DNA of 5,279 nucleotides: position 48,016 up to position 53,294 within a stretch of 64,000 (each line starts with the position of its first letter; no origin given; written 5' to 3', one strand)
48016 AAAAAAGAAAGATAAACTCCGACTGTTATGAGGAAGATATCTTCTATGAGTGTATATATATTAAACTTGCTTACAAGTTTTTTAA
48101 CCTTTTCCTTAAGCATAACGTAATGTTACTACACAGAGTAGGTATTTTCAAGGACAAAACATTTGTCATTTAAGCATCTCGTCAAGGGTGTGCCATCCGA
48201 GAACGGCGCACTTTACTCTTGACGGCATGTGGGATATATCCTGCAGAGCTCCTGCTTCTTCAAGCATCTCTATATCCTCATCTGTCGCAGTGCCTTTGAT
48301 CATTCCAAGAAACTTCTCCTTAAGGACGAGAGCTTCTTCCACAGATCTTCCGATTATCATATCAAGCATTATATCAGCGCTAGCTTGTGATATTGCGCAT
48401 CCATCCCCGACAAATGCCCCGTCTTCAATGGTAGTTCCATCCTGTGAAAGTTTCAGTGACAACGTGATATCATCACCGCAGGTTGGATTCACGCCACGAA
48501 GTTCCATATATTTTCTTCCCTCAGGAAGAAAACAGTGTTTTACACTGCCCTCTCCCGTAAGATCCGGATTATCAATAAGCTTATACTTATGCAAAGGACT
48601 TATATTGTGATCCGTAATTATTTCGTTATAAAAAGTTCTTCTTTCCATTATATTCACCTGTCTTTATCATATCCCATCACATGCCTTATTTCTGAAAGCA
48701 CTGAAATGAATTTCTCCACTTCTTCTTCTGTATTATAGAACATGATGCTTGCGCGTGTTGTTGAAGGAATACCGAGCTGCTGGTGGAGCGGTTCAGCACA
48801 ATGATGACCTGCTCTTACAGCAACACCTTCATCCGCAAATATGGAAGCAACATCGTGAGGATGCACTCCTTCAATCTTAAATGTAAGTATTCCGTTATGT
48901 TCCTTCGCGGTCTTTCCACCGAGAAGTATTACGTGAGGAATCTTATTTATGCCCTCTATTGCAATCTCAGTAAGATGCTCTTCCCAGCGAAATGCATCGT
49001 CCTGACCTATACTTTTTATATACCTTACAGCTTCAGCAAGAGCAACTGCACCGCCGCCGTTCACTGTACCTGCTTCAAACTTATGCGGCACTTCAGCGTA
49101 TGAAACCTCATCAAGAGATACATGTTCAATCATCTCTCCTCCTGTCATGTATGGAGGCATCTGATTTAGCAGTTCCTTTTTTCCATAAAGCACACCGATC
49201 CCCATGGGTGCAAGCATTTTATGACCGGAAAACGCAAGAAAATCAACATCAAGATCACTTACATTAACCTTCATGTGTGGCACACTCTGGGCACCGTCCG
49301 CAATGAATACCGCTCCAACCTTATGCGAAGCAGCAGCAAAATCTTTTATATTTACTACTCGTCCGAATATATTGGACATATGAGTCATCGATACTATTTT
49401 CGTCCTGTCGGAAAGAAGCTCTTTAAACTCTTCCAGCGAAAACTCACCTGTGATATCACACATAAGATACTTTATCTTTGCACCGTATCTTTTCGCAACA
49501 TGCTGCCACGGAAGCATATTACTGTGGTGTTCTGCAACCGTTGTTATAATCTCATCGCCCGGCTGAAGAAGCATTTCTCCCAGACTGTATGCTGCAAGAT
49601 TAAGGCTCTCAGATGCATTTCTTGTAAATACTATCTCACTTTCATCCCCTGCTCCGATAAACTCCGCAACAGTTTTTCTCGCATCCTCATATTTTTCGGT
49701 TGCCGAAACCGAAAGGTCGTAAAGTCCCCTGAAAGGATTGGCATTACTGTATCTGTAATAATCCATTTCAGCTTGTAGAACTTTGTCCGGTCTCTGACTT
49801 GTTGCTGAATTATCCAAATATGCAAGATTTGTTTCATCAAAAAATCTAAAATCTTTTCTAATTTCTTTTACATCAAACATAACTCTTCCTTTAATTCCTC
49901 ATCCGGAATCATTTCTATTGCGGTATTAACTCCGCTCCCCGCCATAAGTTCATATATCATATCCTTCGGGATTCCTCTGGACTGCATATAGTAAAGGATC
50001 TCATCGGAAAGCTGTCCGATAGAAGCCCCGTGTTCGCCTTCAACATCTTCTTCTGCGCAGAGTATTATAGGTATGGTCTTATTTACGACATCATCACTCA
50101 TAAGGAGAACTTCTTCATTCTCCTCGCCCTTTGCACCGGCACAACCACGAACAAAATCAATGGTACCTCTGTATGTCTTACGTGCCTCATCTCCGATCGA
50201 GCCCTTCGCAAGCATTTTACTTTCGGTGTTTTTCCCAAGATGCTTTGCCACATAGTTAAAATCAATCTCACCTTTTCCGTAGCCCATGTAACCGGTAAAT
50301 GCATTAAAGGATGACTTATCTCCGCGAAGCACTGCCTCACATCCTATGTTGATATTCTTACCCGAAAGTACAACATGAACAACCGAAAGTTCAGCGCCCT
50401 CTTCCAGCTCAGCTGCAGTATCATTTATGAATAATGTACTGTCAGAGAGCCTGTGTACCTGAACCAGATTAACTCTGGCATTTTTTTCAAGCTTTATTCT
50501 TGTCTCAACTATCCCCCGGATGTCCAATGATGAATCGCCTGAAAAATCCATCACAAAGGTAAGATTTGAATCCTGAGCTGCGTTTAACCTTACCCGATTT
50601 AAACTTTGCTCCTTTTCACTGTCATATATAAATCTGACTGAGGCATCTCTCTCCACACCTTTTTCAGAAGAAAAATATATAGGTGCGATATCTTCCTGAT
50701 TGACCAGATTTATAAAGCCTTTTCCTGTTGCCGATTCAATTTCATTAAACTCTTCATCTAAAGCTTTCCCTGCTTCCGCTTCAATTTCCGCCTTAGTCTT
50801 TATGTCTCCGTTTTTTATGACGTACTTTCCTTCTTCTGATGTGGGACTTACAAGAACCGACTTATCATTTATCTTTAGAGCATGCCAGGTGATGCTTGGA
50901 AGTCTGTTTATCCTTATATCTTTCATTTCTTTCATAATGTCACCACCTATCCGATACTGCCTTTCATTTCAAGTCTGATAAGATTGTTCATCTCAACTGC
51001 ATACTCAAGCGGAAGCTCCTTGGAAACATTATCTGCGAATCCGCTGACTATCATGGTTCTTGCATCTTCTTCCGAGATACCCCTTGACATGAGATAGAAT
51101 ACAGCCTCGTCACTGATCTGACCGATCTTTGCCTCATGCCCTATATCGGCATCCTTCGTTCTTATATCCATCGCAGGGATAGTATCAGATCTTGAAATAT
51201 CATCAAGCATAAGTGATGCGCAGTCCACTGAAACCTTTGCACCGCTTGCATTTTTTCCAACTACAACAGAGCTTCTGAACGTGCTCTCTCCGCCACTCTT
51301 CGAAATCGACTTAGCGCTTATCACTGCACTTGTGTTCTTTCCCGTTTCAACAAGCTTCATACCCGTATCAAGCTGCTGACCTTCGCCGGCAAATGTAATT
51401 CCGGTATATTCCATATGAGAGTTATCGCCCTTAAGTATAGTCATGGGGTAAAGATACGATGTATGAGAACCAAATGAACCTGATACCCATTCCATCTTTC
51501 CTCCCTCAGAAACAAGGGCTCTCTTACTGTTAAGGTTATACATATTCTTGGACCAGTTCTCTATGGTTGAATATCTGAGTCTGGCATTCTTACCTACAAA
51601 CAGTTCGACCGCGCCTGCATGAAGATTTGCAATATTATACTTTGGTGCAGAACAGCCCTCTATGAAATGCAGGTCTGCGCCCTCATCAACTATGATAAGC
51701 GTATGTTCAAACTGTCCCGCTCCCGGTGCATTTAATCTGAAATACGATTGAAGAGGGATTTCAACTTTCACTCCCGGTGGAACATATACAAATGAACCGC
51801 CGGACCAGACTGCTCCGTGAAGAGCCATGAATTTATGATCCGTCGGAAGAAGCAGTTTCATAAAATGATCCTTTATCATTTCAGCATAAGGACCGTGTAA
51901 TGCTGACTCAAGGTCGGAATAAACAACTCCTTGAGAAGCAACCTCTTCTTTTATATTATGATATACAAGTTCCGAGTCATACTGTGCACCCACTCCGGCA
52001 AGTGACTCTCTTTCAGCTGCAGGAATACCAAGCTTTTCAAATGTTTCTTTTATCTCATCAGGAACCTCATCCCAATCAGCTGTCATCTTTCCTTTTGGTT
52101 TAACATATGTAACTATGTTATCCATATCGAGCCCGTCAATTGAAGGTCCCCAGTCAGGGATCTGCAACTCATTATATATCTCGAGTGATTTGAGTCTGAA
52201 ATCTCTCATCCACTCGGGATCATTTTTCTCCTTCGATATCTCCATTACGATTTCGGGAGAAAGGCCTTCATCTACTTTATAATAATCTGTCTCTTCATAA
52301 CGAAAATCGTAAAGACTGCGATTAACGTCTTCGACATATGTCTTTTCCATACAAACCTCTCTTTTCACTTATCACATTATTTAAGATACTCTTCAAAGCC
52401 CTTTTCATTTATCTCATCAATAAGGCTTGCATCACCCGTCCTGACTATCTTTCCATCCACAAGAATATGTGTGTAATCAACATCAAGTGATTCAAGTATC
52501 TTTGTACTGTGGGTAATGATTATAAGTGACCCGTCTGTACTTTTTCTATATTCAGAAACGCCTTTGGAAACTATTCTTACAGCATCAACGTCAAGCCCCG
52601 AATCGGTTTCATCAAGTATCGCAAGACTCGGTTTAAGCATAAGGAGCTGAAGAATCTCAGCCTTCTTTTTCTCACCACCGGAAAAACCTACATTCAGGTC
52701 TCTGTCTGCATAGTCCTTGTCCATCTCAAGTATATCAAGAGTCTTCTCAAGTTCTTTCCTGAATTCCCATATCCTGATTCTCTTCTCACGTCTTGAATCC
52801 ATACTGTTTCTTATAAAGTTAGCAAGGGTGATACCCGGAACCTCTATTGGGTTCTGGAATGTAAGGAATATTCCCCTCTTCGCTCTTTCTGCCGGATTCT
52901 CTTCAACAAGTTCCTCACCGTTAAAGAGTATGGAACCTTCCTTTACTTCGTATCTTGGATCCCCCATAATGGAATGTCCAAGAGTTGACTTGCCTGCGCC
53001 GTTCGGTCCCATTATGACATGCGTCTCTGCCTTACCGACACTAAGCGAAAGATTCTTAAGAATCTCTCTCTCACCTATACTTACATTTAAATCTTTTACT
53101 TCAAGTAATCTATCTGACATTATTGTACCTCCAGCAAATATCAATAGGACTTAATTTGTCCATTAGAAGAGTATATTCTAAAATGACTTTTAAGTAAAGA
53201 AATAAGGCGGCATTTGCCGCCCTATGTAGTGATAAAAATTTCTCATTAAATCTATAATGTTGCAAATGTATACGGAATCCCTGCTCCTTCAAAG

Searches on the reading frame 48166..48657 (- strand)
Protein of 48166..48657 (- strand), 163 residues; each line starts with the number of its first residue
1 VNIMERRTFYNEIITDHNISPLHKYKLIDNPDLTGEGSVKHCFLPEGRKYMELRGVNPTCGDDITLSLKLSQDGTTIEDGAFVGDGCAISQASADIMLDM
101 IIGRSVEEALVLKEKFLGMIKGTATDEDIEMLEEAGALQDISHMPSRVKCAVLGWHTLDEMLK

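Call 8: search_protein_families(library=pfam, proteins=[window:48166-48657:-], max_evalue=0.001)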
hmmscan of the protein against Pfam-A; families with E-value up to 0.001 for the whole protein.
window:48166-48657:- (163 aa): 1 family
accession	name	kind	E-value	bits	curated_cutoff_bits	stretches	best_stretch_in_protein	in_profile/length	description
PF01592.21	NifU_N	-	3.7e-16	59.9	22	1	56-147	30-123/127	NifU-like N terminal domain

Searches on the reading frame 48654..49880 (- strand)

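Call 57: search_protein_families(library=pfam, proteins=[window:48654-49880:-], max_evalue=0.0001)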
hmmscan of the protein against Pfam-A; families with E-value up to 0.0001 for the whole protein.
window:48654-49880:- (408 aa): 3 families
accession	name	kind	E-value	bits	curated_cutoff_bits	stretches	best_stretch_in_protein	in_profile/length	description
PF00266.25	Aminotran_5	-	2e-138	461.8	21.5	1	21-391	2-371/371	Aminotransferase class-V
PF01053.26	Cys_Met_Meta_PP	-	1.1e-07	31.3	27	1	102-223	85-200/381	Cys/Met metabolism PLP-dependent enzyme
PF01041.23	DegT_DnrJ_EryC1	-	3.1e-05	23.8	19.8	1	69-201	31-151/360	DegT/DnrJ/EryC1/StrS aminotransferase family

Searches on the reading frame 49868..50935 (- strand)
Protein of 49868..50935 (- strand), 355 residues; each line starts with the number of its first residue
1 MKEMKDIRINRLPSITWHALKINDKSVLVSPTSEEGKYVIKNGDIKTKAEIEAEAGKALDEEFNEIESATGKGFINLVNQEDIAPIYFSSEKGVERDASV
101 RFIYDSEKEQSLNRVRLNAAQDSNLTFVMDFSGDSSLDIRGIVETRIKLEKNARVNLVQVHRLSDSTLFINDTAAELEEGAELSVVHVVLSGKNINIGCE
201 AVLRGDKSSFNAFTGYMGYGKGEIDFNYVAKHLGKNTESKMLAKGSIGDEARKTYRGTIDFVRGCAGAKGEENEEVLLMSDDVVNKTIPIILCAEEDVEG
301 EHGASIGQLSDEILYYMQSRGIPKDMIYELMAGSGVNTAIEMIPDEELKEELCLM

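Call 57: search_protein_families(library=pfam, proteins=[window:49868-50935:-], max_evalue=0.0001)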
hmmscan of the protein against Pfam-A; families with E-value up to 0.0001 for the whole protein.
window:49868-50935:- (355 aa): 1 family
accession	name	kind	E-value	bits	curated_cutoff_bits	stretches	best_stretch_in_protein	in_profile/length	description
PF01458.23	SUFBD_core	-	3.2e-54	184.3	27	1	103-326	2-223/232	SUF system FeS cluster assembly, SufBD core domain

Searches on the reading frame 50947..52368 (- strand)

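Call 57: search_protein_families(library=pfam, proteins=[window:50947-52368:-], max_evalue=0.0001)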
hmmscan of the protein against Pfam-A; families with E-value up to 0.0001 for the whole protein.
window:50947-52368:- (473 aa): 2 families
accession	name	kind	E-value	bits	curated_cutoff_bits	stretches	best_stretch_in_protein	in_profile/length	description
PF01458.23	SUFBD_core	-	1.7e-77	260.4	27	1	210-444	1-232/232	SUF system FeS cluster assembly, SufBD core domain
PF19295.5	SufBD_N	-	3.8e-05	23.9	23.5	0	140-207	105-171/172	SufBD protein N-terminal region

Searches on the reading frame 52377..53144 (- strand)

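Call 57: search_protein_families(library=pfam, proteins=[window:52377-53144:-], max_evalue=0.0001)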
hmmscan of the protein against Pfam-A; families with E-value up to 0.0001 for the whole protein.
window:52377-53144:- (255 aa): 3 families
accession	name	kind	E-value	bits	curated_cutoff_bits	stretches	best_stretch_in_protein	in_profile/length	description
PF00005.33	ABC_tran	-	3e-23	83.4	25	1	29-180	1-135/137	ABC transporter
PF02463.25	SMC_N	-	8.5e-09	35.6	40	1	40-223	25-208/220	RecF/RecN/SMC N terminal domain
PF13304.12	AAA_21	-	6.1e-06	26.9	27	0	152-217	236-303/304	AAA domain, putative AbiEii toxin, Type IV TA system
